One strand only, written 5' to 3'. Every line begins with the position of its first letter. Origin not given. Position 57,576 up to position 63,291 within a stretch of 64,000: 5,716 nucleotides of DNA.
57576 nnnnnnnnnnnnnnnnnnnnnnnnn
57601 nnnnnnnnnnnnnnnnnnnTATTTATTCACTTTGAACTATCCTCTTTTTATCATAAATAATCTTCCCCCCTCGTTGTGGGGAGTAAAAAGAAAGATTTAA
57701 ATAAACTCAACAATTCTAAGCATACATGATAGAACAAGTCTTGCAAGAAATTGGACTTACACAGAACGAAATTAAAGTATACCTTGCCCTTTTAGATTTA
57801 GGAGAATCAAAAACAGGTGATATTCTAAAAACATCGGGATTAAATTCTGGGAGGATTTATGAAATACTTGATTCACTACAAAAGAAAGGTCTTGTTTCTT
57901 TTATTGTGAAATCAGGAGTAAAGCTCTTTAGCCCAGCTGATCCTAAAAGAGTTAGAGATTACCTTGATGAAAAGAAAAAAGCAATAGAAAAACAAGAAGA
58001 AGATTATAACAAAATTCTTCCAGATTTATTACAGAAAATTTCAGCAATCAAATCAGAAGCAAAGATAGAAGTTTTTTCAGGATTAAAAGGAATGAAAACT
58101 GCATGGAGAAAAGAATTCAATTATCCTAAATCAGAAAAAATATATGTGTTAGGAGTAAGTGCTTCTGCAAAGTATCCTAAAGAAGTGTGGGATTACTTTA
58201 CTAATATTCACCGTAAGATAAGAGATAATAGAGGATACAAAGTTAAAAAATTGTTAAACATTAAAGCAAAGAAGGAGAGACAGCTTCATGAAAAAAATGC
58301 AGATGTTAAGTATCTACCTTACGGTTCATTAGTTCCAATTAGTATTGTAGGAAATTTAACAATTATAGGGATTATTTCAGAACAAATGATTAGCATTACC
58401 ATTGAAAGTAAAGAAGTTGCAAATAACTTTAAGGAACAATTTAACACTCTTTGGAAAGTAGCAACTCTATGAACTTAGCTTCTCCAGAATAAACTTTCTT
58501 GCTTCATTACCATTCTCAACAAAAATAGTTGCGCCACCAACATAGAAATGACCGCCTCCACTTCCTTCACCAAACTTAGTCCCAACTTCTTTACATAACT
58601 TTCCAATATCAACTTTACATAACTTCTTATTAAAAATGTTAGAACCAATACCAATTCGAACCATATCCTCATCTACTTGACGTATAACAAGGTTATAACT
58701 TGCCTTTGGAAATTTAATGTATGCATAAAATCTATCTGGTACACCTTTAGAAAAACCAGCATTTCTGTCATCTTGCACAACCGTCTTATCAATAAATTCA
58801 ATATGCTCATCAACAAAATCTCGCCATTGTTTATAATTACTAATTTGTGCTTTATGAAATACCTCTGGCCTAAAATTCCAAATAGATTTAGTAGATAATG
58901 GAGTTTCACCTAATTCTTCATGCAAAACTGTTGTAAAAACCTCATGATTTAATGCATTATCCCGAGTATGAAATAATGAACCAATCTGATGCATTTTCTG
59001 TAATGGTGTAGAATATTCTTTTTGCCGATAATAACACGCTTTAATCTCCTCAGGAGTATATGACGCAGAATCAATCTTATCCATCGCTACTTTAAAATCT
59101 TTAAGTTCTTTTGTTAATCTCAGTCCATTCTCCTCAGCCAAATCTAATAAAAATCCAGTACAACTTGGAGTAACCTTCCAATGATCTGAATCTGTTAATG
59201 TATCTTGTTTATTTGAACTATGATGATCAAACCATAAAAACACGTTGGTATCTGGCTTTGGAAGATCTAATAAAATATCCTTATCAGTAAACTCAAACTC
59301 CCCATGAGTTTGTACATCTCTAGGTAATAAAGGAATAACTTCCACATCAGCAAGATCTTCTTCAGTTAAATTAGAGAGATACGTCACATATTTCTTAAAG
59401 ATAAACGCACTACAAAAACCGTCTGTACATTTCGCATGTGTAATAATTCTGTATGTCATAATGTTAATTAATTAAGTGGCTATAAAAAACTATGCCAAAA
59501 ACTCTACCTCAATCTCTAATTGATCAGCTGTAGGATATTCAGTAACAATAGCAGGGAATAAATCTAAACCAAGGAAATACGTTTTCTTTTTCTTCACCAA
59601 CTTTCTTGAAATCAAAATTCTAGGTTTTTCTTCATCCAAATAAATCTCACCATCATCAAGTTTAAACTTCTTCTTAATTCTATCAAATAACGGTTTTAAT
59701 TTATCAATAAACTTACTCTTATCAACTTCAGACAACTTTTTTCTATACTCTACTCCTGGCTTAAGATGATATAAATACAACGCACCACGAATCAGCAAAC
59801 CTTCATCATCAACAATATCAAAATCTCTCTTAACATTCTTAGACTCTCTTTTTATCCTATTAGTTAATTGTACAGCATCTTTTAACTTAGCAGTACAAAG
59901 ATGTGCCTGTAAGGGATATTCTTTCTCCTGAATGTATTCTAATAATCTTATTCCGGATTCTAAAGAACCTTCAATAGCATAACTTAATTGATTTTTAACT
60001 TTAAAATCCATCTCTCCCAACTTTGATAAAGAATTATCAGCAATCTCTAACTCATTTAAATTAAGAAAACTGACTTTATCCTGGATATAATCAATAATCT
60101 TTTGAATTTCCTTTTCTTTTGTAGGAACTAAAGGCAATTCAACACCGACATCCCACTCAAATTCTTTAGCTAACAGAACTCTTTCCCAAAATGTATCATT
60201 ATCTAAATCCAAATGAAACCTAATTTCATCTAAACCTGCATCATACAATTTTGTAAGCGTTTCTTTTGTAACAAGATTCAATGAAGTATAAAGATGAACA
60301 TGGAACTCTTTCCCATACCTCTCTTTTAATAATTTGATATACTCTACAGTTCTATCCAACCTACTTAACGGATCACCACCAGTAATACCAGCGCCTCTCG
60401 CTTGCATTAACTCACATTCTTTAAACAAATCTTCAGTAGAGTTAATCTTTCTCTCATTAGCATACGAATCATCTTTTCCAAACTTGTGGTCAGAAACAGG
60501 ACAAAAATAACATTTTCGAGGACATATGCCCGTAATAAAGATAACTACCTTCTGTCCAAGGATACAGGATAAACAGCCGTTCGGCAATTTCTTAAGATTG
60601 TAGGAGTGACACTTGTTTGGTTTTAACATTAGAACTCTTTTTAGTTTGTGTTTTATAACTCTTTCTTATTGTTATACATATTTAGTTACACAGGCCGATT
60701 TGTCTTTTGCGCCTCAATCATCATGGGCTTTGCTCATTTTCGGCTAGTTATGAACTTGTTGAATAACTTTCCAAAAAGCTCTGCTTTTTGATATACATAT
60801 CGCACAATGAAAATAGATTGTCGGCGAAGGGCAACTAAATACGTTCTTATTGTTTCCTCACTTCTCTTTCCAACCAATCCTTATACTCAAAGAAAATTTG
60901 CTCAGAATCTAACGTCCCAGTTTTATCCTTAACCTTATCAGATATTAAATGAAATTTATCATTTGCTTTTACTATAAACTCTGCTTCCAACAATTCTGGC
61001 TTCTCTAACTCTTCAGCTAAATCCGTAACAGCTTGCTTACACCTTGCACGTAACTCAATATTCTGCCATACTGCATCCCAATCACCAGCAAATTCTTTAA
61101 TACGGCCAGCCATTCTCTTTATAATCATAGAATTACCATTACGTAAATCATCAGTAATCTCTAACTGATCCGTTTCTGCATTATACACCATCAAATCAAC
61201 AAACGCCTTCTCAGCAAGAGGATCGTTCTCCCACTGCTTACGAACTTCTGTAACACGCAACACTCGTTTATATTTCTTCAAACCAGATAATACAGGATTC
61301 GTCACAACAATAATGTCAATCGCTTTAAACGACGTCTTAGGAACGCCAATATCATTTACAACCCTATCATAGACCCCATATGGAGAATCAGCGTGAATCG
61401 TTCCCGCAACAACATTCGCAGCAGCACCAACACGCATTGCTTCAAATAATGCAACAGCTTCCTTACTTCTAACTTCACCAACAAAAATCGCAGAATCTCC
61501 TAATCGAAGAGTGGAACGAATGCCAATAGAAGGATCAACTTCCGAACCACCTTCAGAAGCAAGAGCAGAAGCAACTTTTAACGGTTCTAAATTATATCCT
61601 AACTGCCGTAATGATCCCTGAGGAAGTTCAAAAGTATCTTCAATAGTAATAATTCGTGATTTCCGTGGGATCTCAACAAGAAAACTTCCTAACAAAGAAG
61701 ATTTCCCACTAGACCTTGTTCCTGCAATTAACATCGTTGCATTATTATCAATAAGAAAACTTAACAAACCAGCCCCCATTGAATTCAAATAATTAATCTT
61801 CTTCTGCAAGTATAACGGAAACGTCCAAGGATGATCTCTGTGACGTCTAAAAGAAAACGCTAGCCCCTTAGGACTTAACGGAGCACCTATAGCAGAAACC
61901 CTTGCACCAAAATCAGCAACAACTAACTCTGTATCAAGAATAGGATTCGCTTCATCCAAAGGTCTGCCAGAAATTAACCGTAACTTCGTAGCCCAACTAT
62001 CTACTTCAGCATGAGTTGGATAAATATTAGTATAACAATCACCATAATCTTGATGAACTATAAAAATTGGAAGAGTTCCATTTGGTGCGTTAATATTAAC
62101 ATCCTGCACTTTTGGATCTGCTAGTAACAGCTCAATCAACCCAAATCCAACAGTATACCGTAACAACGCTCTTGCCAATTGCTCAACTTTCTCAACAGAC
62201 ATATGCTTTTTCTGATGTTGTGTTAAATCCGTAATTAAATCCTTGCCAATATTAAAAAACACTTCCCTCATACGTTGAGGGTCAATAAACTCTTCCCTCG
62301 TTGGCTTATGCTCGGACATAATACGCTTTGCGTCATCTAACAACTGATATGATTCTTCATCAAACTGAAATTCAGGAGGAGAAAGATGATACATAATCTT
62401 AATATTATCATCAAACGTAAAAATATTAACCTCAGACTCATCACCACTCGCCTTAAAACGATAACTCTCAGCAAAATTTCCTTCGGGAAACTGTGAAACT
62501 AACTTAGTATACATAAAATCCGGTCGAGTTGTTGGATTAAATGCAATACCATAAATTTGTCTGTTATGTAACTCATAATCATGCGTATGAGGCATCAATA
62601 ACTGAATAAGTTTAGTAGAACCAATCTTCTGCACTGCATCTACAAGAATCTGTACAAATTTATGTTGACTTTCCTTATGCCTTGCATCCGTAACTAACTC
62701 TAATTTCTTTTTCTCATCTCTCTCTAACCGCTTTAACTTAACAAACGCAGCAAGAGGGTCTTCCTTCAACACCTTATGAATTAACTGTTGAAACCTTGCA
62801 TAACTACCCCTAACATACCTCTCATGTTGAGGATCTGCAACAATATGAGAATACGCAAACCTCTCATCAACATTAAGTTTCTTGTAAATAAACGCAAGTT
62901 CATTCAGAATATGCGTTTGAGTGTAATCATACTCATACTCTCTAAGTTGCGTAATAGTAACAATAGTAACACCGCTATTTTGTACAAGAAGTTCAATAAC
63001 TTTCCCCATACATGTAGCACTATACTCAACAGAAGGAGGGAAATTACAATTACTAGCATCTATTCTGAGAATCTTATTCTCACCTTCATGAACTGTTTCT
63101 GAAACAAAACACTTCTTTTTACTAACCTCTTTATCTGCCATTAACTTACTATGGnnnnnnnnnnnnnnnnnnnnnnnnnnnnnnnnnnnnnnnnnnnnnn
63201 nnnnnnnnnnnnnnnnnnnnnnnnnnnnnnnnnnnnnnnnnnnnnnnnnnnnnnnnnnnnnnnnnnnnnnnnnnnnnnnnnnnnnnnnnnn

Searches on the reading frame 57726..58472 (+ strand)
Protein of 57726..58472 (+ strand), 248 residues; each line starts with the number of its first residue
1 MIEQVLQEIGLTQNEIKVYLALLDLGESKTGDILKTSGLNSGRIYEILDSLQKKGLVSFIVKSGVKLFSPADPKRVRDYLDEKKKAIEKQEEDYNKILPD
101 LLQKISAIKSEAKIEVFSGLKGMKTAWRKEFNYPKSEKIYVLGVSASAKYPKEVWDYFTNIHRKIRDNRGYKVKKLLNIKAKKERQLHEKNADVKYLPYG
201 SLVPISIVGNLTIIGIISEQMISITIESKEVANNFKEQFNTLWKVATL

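Call 10: search_protein_families(library=pfam, proteins=[window:57726-58472:+])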
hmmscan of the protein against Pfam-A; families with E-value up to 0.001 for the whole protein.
window:57726-58472:+ (248 aa): 1 family
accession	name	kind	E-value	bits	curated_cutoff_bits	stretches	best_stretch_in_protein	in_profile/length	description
PF01978.25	TrmB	-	7.9e-17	61.3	25.6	1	6-74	1-68/68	Sugar-specific transcriptional regulator TrmB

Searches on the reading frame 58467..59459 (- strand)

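Call 10: search_protein_families(library=pfam, proteins=[window:58467-59459:-])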
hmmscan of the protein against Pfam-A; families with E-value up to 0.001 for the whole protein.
window:58467-59459:- (330 aa): 1 family
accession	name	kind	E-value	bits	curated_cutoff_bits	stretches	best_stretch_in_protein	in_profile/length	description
PF02272.25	DHHA1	-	0.00091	20.1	25.9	0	282-329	54-101/102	DHHA1 domain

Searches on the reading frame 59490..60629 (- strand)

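Call 10: search_protein_families(library=pfam, proteins=[window:59490-60629:-])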
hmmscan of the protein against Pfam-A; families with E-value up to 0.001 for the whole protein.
window:59490-60629:- (379 aa): 2 families
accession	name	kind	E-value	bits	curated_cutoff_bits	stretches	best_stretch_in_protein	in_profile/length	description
PF04055.27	Radical_SAM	-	1e-14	55.5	29.5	1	31-147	2-116/166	Radical SAM superfamily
PF13353.11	Fer4_12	-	4.6e-05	24.2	22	1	25-119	5-94/137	4Fe-4S single cluster domain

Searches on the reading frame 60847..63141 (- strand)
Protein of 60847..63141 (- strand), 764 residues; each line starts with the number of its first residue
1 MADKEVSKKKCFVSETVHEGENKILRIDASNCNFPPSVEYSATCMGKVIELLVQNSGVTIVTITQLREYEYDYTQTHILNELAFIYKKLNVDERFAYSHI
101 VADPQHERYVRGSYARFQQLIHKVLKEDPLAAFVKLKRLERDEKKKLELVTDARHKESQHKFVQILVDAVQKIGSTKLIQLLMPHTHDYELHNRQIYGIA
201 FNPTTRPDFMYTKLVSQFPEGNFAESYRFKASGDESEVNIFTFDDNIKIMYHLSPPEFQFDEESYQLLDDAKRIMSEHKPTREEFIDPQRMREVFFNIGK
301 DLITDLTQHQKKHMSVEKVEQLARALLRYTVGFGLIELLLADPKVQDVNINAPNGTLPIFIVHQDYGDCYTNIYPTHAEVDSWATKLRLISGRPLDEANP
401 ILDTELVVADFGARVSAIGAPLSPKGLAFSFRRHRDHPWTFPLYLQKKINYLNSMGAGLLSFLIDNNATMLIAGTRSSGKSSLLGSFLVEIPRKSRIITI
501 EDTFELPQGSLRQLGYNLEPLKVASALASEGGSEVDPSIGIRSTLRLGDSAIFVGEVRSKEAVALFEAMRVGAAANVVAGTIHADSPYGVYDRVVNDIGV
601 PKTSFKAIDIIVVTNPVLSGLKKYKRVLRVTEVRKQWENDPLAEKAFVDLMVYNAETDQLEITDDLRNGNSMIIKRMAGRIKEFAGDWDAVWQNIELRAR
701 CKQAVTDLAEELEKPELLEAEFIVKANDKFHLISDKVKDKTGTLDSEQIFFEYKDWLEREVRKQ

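Call 8: search_protein_families(library=pfam, proteins=[window:60847-63141:-])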
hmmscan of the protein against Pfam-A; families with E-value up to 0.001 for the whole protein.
window:60847-63141:- (764 aa): 1 family
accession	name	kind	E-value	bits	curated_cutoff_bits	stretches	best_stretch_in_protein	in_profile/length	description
PF00437.27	T2SSE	-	8.7e-15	54.7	24.9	1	448-606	123-266/370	Type II/IV secretion system protein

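Call 27: find_encoding_contigs(protein=window:60847-63141:-, flank=10000, max_places=3)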
Protein window:60847-63141:- (764 aa): 5 contigs read that carry it; 3 places shown.
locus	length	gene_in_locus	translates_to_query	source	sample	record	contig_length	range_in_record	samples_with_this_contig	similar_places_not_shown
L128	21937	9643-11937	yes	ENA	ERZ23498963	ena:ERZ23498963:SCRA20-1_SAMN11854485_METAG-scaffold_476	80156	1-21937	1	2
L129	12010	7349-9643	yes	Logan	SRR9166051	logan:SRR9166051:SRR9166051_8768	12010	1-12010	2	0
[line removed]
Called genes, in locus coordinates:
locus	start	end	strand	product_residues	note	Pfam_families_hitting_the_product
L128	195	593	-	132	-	PF04472:SepF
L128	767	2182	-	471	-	-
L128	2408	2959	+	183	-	-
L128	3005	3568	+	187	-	-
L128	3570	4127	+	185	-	-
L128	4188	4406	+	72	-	PF15919:HicB_lk_antitox (weak)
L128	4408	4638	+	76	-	PF07927:HicA_toxin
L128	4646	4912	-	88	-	-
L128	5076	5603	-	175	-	-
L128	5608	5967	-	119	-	-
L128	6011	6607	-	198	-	-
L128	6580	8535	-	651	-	-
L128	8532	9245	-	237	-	-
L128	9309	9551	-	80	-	-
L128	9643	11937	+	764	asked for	PF00437:T2SSE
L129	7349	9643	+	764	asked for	PF00437:T2SSE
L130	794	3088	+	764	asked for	PF00437:T2SSE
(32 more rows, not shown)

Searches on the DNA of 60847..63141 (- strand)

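Call 61: search_rna_families(source=L128, start=600, end=5100, threshold=evalue, max_evalue=10, show_alignments=2)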
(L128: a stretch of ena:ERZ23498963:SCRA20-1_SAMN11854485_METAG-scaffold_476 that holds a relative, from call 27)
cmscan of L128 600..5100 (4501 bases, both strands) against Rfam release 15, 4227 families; matches with E-value up to 10: 4.
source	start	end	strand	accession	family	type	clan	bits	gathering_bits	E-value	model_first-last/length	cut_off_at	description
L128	4376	4490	+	RF01590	plasmodium_snoR14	Gene; snRNA; snoRNA; CD-box;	-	24.7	90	6.4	1-127/127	no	small nucleolar RNA snoR14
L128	1002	1116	+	RF02555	hveRNA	Gene; rRNA;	-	20.3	90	7.2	1-124/124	no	mt-5S-like H. vermiformis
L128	3660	3765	+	RF02841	Ref70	Gene; sRNA;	-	18.8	115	9.4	1-122/122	no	Enterococcus sRNA 70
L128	899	918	+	RF00556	L19_leader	Cis-reg; leader;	-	16.7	36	8.8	1-42/42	no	Ribosomal protein L19 leader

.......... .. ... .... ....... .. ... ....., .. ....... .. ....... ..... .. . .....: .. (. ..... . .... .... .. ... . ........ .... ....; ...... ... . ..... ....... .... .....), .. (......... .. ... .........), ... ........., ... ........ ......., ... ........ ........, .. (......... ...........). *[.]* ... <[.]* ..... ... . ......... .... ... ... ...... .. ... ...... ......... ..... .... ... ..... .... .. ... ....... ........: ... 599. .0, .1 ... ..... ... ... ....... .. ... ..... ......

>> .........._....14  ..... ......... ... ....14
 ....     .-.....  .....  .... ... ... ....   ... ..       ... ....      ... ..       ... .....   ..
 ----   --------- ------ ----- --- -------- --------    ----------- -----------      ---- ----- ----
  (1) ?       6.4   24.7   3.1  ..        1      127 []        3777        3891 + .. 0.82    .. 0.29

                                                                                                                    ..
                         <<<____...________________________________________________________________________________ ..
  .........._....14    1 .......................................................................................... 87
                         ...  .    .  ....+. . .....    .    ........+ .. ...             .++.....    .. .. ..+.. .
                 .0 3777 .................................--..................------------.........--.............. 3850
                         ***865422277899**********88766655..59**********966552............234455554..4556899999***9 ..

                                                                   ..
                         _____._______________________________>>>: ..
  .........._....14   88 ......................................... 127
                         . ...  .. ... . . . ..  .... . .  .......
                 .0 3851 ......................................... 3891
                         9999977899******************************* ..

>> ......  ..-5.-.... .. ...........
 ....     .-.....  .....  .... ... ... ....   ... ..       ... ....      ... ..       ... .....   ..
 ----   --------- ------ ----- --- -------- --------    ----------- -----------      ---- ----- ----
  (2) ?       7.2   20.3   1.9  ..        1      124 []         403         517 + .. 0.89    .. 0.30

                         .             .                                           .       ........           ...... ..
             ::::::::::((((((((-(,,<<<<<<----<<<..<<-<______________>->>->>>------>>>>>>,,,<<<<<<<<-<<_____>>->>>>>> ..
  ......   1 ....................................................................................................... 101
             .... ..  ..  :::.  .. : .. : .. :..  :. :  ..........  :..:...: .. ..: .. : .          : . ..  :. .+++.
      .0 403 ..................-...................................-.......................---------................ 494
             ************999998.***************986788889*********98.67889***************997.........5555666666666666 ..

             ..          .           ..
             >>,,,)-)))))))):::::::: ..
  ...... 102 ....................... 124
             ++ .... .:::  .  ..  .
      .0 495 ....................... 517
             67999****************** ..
